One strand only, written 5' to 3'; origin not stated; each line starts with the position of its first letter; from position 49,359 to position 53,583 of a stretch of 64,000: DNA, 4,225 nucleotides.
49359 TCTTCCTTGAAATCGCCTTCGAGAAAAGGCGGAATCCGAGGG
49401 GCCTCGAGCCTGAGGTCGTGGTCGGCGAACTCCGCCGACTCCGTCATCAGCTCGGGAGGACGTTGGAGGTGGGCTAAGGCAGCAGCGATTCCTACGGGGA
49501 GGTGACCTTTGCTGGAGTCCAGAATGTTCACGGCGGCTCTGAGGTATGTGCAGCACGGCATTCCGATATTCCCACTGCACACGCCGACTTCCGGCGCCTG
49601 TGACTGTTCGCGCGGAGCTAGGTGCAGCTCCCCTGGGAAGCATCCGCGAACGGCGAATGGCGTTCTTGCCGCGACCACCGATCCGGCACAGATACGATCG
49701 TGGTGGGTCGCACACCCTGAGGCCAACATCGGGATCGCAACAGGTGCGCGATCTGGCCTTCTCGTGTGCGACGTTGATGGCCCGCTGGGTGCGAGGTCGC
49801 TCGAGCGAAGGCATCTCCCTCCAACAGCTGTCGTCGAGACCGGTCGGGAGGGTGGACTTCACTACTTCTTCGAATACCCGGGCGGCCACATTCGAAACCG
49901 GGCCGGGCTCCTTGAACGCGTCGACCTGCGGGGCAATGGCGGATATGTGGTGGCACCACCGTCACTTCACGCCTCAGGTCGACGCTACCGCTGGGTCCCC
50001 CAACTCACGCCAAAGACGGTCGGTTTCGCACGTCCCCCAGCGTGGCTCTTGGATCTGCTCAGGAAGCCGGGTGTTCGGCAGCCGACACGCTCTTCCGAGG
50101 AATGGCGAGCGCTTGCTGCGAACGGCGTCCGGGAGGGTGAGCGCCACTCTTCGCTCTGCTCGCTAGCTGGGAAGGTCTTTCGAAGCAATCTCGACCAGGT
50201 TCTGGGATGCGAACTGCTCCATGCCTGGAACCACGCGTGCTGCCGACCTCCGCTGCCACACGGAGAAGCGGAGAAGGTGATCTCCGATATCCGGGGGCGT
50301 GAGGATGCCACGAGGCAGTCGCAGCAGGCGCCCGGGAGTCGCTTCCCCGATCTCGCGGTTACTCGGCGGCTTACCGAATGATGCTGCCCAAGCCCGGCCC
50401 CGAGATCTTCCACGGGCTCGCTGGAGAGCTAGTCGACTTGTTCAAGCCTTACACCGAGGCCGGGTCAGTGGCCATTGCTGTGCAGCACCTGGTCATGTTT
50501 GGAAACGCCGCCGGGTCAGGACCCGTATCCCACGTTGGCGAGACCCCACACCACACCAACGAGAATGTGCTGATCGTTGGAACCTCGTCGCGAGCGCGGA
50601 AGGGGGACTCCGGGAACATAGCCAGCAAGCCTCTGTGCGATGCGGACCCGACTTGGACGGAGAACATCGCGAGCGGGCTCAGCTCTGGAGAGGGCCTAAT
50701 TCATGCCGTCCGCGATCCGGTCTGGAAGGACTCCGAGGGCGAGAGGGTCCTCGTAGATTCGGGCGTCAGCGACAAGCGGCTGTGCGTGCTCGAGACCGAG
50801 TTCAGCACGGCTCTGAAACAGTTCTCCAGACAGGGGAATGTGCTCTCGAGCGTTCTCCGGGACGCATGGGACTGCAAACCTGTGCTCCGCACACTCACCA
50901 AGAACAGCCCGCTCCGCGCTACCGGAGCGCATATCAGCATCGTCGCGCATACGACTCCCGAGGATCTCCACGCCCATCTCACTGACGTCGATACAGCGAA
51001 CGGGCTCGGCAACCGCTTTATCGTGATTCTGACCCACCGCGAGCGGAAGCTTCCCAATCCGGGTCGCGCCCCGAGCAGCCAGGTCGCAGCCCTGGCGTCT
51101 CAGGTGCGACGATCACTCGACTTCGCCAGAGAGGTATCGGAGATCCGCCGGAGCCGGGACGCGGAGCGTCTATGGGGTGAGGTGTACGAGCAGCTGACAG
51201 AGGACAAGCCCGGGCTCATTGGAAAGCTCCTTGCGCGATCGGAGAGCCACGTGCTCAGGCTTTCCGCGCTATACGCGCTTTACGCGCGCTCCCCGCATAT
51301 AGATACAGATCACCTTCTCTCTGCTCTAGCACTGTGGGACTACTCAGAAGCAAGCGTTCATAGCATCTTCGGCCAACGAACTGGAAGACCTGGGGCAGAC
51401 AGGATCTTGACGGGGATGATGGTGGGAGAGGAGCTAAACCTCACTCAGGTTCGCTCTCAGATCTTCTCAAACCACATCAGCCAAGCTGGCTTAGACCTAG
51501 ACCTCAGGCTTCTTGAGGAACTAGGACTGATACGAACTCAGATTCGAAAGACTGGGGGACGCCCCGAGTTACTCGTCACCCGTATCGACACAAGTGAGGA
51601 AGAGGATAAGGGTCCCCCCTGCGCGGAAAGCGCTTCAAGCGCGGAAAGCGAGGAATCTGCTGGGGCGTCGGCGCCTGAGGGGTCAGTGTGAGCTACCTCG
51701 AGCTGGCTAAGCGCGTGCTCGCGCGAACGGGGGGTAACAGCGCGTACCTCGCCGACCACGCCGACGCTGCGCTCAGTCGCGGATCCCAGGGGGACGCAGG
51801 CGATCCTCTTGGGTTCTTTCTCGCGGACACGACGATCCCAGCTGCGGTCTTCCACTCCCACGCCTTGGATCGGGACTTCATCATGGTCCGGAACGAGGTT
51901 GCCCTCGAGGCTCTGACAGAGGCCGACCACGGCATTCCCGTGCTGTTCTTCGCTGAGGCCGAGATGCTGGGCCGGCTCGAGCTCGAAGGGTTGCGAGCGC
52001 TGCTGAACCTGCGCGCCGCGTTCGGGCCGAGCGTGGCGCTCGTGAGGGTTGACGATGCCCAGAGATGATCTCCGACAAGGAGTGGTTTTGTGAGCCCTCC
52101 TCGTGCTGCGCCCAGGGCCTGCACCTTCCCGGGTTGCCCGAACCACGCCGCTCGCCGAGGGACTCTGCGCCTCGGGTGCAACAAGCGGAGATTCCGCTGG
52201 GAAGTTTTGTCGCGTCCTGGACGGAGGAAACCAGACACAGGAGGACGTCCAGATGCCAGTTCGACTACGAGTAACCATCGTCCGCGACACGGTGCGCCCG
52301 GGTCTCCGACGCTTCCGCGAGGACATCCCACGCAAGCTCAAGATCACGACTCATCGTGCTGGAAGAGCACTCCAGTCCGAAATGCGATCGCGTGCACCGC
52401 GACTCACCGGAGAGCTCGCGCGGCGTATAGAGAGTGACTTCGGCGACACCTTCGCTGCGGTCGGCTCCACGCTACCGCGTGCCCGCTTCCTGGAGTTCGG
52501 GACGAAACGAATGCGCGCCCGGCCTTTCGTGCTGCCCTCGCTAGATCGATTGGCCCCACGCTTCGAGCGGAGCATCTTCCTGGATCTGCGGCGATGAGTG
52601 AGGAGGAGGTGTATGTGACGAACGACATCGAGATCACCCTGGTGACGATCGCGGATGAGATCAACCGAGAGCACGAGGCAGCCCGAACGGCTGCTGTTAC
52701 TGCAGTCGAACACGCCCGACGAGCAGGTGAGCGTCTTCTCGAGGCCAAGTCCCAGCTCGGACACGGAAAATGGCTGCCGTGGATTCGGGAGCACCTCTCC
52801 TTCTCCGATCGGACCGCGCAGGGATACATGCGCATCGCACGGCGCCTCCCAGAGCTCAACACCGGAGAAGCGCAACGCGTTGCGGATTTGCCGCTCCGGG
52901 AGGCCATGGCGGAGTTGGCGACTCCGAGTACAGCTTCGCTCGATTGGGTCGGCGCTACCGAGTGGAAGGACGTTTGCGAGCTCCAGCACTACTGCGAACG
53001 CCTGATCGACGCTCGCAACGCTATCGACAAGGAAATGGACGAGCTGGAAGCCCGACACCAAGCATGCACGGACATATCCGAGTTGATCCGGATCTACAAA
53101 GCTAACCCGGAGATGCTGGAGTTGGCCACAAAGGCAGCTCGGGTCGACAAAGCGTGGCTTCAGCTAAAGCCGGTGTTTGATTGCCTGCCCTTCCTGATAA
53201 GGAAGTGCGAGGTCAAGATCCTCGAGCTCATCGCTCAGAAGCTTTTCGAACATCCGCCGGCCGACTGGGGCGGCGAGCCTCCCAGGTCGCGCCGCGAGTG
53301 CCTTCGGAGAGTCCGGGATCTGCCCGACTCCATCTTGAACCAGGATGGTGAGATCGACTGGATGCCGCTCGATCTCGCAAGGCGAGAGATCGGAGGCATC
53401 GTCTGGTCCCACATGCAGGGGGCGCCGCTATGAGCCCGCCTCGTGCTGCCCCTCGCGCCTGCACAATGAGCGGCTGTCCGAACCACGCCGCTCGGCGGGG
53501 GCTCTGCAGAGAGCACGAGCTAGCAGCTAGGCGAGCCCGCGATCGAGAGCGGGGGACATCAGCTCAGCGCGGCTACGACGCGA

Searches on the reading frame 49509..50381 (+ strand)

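Call 25: search_protein_families(library=pfam, proteins=[window:49509-50381:+], max_evalue=0.01)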
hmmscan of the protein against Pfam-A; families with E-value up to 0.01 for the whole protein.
window:49509-50381:+ (290 aa): 2 families
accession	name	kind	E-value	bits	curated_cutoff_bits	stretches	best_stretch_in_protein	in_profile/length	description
PF09250.16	Prim-Pol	-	2e-43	149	22.8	1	10-171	1-150/158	Bifunctional DNA primase/polymerase, N-terminal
PF08708.16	PriCT_1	-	1e-05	25.5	21.1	1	203-258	4-58/67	Primase C terminal 1 (PriCT-1)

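Call 26: search_protein_families(library=phrogs, proteins=[window:49509-50381:+], max_evalue=0.01)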
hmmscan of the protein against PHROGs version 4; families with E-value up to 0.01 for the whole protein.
window:49509-50381:+ (290 aa): 8 families
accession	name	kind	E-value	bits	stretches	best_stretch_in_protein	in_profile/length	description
phrog_5852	-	DNA, RNA and nucleotide metabolism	1.5e-31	110.6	1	6-170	66-235/242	DNA polymerase/primase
phrog_1156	-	DNA, RNA and nucleotide metabolism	4.5e-27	95.9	1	5-194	12-204/855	DNA primase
phrog_695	-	DNA, RNA and nucleotide metabolism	2.4e-21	77.2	1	38-273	24-276/704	DNA polymerase/primase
phrog_906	-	DNA, RNA and nucleotide metabolism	7.1e-20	72.3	1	8-198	22-257/872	DNA polymerase/primase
phrog_3022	-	DNA, RNA and nucleotide metabolism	5.6e-13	49.2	1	9-187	4-186/788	DNA primase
phrog_5177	-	DNA, RNA and nucleotide metabolism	1.4e-12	47.4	1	6-161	20-168/876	DNA polymerase/primase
phrog_10729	-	DNA, RNA and nucleotide metabolism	2.3e-06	27.1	1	54-163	49-161/722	DNA polymerase/primase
phrog_8643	-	DNA, RNA and nucleotide metabolism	0.006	17.4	0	39-147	50-164/179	DNA polymerase/primase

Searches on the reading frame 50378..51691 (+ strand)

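Call 25: search_protein_families(library=pfam, proteins=[window:50378-51691:+], max_evalue=0.01)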
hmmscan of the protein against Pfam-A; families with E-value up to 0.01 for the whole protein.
window:50378-51691:+ (437 aa): 1 family
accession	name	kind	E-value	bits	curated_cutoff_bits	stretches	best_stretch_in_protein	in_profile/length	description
PF13148.11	DUF3987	-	3e-08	33.7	27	1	131-332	142-363/364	Protein of unknown function (DUF3987)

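Call 26: search_protein_families(library=phrogs, proteins=[window:50378-51691:+], max_evalue=0.01)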
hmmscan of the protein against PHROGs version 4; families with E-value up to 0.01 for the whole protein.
window:50378-51691:+ (437 aa): 3 families
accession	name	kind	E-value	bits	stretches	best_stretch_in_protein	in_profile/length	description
phrog_3022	-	DNA, RNA and nucleotide metabolism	2.7e-07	30.4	1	185-320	529-675/788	DNA primase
phrog_5311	-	DNA, RNA and nucleotide metabolism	0.00061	19.1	1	142-328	398-595/692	helicase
phrog_14296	-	DNA, RNA and nucleotide metabolism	0.0055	16.7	1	158-333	144-319/417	DNA primase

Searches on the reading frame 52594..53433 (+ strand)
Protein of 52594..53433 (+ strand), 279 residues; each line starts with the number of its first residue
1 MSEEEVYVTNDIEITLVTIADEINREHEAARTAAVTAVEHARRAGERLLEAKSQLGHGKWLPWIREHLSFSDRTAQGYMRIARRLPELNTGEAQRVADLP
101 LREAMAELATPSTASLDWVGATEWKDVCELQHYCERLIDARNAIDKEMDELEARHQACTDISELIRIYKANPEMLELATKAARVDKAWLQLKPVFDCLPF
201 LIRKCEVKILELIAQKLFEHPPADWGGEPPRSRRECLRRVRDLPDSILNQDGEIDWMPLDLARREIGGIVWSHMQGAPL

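Call 25: search_protein_families(library=pfam, proteins=[window:52594-53433:+], max_evalue=0.01)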
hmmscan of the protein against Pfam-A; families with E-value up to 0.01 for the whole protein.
window:52594-53433:+ (279 aa): 1 family
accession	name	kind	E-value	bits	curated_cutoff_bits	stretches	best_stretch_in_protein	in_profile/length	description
PF11300.13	DUF3102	-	1.2e-11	45.3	24.4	1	17-87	4-71/129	Protein of unknown function (DUF3102)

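Call 26: search_protein_families(library=phrogs, proteins=[window:52594-53433:+], max_evalue=0.01)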
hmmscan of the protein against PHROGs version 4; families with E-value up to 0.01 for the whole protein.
window:52594-53433:+ (279 aa): 4 families
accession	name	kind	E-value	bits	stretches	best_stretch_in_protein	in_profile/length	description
phrog_15609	-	unknown function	7.2e-17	62.7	1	18-181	11-172/316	-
phrog_6146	-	unknown function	2.9e-10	41.4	1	18-83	32-105/197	-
phrog_1733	-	unknown function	6.5e-06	26.7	1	9-110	7-99/305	-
phrog_1748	-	unknown function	8.1e-06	26.2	1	23-100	49-124/302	-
